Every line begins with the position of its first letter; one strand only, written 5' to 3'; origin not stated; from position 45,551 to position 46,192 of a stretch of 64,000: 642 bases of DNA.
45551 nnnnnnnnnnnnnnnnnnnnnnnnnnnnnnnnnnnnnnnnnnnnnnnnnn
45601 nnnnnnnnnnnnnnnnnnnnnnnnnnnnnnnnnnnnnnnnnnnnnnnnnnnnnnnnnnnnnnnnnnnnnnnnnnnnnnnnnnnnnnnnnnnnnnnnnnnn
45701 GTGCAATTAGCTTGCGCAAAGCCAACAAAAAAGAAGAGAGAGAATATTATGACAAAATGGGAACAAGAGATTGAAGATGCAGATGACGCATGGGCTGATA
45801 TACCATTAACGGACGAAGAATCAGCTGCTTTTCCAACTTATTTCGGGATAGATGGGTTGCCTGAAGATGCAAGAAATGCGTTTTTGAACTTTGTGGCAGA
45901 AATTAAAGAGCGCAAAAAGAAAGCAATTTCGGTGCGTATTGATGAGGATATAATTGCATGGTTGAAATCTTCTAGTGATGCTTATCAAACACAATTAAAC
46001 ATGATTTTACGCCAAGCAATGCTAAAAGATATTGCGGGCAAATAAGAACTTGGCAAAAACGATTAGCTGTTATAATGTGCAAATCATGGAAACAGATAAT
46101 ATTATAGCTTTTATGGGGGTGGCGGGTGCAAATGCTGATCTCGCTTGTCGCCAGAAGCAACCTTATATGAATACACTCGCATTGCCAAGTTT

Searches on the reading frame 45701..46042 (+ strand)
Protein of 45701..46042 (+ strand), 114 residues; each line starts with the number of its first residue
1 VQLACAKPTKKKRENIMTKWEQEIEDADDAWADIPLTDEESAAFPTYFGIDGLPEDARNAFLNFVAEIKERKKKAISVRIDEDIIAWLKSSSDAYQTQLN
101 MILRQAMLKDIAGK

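Call 6: search_protein_families(library=pfam, proteins=[window:45701-46042:+], max_evalue=1)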
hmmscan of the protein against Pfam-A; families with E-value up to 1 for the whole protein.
window:45701-46042:+ (114 aa): 3 families
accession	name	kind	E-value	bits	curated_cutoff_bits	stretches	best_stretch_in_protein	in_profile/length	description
PF14384.12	BrnA_antitoxin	-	2.5e-12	47.4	26.1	1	69-107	28-68/68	BrnA antitoxin of type II toxin-antitoxin system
PF12307.13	DUF3631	-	0.023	15.3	24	1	13-98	27-116/182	Protein of unknown function (DUF3631)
PF12441.14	CopG_antitoxin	-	0.05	14.8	28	1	66-105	36-78/79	CopG antitoxin of type II toxin-antitoxin system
